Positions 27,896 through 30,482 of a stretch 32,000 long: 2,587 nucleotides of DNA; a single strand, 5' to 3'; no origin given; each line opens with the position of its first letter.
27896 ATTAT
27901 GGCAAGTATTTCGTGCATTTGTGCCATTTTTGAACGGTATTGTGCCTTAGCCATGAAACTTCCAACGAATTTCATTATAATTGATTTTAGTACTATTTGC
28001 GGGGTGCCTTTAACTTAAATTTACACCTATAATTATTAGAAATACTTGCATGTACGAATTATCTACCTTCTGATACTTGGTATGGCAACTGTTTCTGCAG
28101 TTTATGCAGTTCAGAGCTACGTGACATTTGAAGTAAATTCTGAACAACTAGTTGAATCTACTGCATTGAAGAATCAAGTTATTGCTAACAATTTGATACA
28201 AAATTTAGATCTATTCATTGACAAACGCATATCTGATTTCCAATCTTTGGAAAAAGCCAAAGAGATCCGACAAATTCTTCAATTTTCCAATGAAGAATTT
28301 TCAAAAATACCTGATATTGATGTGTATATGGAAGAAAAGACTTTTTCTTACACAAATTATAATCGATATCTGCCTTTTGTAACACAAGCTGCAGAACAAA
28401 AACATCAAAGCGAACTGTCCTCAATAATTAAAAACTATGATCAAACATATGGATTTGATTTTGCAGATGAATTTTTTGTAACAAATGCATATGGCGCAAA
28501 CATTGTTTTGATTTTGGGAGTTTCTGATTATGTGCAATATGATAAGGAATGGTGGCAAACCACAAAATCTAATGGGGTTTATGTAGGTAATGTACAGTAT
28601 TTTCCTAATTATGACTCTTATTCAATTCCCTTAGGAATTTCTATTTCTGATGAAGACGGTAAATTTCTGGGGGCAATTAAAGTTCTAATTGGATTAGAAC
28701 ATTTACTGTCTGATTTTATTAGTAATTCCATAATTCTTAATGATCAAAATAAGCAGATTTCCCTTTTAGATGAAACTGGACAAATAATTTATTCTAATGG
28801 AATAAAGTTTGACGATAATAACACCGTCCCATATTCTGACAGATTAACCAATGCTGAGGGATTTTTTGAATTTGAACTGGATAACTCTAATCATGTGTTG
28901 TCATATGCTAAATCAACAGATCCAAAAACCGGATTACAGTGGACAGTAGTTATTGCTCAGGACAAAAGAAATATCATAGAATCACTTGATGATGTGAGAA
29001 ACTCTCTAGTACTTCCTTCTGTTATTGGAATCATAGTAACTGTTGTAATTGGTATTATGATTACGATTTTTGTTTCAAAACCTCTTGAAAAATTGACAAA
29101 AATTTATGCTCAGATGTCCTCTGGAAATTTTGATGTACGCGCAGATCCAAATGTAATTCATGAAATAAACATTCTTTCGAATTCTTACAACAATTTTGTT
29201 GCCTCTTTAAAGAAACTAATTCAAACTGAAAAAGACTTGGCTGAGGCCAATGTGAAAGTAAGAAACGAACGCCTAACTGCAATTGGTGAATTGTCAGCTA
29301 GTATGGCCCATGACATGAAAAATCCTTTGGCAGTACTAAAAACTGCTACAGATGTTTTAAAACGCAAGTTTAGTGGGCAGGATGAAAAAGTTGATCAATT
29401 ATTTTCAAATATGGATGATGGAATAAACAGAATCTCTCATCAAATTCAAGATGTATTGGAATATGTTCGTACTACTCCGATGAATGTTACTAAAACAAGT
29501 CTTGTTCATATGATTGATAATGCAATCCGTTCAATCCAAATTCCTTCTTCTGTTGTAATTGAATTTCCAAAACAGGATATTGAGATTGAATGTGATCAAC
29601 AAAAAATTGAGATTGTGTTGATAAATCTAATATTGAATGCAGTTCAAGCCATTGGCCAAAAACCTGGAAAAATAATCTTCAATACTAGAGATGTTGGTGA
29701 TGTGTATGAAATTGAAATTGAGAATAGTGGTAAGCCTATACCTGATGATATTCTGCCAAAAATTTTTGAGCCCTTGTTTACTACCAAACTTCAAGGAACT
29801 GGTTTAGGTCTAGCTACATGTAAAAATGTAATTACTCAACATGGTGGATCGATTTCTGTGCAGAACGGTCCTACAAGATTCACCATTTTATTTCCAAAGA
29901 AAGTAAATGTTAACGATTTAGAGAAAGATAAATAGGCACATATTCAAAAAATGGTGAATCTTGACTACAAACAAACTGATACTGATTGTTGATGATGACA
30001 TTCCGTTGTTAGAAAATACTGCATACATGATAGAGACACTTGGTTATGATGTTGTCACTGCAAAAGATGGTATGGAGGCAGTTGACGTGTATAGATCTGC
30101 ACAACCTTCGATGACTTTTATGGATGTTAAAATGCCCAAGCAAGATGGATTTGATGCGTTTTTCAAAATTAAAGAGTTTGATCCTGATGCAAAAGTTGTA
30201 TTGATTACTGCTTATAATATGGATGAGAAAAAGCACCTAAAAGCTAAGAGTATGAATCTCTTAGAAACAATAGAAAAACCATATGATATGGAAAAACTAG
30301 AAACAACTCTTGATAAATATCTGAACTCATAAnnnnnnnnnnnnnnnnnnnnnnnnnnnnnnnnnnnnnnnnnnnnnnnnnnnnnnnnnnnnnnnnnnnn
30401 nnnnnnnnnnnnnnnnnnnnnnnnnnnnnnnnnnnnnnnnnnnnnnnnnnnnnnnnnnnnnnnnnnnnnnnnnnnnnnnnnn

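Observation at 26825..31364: A GC-rich 16-nt element at a fixed 38-40 nt from four start codons defines a candidate regulon around a histidine kinase/receiver pair and two wHTH proteins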

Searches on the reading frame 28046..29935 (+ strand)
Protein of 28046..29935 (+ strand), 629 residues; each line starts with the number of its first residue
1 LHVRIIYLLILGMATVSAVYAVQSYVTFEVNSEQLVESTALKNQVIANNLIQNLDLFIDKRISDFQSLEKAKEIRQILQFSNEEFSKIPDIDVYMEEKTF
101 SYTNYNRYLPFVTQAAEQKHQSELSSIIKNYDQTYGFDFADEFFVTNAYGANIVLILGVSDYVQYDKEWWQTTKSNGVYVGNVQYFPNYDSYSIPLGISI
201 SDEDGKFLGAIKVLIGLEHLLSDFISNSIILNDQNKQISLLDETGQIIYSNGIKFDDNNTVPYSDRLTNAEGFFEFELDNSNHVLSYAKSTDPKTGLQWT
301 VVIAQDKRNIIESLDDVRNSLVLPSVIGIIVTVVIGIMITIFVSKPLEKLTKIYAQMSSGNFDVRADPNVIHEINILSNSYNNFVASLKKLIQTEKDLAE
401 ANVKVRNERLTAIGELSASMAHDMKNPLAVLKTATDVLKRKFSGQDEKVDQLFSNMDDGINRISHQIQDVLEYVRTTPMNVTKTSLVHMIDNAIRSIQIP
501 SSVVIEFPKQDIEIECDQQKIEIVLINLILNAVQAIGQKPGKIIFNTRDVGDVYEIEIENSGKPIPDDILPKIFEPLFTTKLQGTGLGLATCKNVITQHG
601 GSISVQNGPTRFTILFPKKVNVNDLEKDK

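Call 10: search_protein_families(library=pfam, proteins=[window:28046-29935:+], max_evalue=0.01)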
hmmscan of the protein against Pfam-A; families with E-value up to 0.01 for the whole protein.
window:28046-29935:+ (629 aa): 3 families
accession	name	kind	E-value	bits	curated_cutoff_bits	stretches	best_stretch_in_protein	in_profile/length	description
PF02518.31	HATPase_c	-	1.9e-21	77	26.4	1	517-618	2-109/111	Histidine kinase-, DNA gyrase B-, and HSP90-like ATPase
PF00512.31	HisKA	-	1.3e-12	48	26.9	1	414-475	3-62/66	His Kinase A (phospho-acceptor) domain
PF00672.30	HAMP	-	2.2e-05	25.2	25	1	343-389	6-52/53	HAMP domain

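Call 11: search_protein_families(library=ncbifam, proteins=[window:28046-29935:+], max_evalue=0.01)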
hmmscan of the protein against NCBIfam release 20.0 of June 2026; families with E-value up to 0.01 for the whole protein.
window:28046-29935:+ (629 aa): 75 families (the best 25 are shown)
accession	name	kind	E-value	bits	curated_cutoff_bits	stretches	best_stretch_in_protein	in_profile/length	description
NF008468.0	PRK11360.1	equivalog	4e-44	151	646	1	395-619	379-609/616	two-component system sensor histidine kinase AtoS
NF007688.0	PRK10364.1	equivalog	2e-42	145.5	479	1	395-623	224-456/460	two-component system sensor histidine kinase ZraS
TIGR01386.1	cztS_silS_copS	subfamily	1.3e-30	106.8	292.55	1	231-617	76-457/457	heavy metal sensor histidine kinase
NF047497.1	HK_LIC_12097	equivalog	3.1e-29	101.9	500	1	392-618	131-366/367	LIC_12097 family sensor histidine kinase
NF053867.1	SprKinKinDBac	equivalog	3.3e-29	101.7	775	1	407-609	280-485/500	sporulation kinase KinD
NF010411.0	PRK13837.1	equivalog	1.9e-28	99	647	1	393-620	431-677/828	two-component system VirA-like sensor kinase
NF052574.1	HisKinEspCMyxo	equivalog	7.7e-28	97.1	1200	1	404-618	408-637/785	serine histidine kinase EspC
NF008312.0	PRK11100.1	equivalog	1.5e-27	96.6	356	1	301-609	164-462/477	two-component system sensor histidine kinase CreC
NF049962.1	HisKinFlgSCampy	equivalog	4.7e-25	88.2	600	1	389-615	111-335/338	fla regulon two-component system sensor histidine kinase FlgS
NF033092.0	HK_WalK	equivalog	3.3e-24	85.4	725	2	416-607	375-580/594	cell wall metabolism sensor histidine kinase WalK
NF038348.1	T2SS_HK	subfamily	3.3e-24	85.2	450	1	457-613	405-568/574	histidine kinase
NF047466.1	hybrid_RR_LvrB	exception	1.3e-22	80.5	500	1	389-616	127-371/377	hybrid histidine kinase/response regulator LvrB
NF041777.1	sens_FixL_Rhizob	equivalog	2.5e-22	79.2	850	1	381-607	229-467/485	sensor protein FixL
NF008293.1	PRK11073.1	equivalog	2.4e-21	76.4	240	1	409-618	126-347/349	nitrogen regulation protein NR(II)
NF011874.0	PRK15347.1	equivalog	3.4e-21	75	852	1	43-609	41-602/921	two component system sensor kinase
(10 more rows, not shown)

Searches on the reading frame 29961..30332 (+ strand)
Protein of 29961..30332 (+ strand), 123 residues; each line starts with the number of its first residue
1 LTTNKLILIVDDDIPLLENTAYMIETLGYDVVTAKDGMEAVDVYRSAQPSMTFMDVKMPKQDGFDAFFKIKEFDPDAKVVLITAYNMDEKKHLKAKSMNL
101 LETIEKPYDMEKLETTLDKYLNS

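Call 10: search_protein_families(library=pfam, proteins=[window:29961-30332:+], max_evalue=0.01)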
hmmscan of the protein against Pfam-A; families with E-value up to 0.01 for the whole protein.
window:29961-30332:+ (123 aa): 1 family
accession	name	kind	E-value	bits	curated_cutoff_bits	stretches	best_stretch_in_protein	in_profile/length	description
PF00072.30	Response_reg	-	1.2e-22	80.6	30.2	1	7-117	1-110/111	Response regulator receiver domain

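Call 11: search_protein_families(library=ncbifam, proteins=[window:29961-30332:+], max_evalue=0.01)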
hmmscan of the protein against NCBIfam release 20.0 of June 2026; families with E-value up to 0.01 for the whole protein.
window:29961-30332:+ (123 aa): 90 families (the best 25 are shown)
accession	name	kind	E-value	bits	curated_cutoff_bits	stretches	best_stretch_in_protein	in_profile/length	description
NF008469.0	PRK11361.1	equivalog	1.3e-17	63.7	714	1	1-119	1-118/461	acetoacetate metabolism transcriptional regulator AtoC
NF041367.1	CheY_Halo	equivalog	5.3e-16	59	200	1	8-115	2-108/114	chemotaxis protein CheY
NF052313.1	T9SS_RR_PorX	equivalog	9.1e-14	51.1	300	1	7-121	3-116/513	T9SS response regulator signal transducer PorX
NF045717.1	DVU0259_DivK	exception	1.2e-13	51.3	160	1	5-118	3-113/117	DVU0259 family response regulator domain-containing protein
NF045944.1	ResRegRpaBCyano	equivalog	1.5e-13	50.7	330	1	8-118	1-109/229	response regulator transcription factor RpaB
NF033791.1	ActR_PrrA_rreg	equivalog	3.4e-13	50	250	1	5-117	2-113/173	ActR/PrrA/RegA family redox response regulator transcription factor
NF041945.1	LuxN_Vibrio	equivalog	4.5e-13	48.2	1550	1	6-122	722-836/839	quorum-sensing autoinducer 1 sensor kinase/phosphatase LuxN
NF007689.0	PRK10365.1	equivalog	4.8e-13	48.7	760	1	5-121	5-121/441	sigma-54-dependent response regulator transcription factor ZraR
NF008099.0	PRK10841.1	equivalog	6.4e-13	47.4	920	1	6-121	826-940/949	two-component system sensor histidine kinase RcsC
NF008318.0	PRK11107.1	equivalog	1.2e-12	46.7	890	1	7-121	670-785/920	two-component sensor histidine kinase BarA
NF011695.0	PRK15115.1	equivalog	4.6e-12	45.4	763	1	6-121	8-122/445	two-component system response regulator GlrR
TIGR01818.1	ntrC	equivalog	4.7e-12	45.5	558.6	1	7-118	1-111/463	nitrogen regulation protein NR(I)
NF051850.1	RespRegRprY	equivalog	8.7e-12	44.9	370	1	6-118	6-117/234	response regulator transcription factor RprY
NF040534.1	resp_reg_YycF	equivalog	1.2e-11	44.4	340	1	6-93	2-88/231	response regulator YycF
NF040689.1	MtrAB_MtrA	equivalog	1.6e-11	44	300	1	7-113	1-105/219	MtrAB system response regulator MtrA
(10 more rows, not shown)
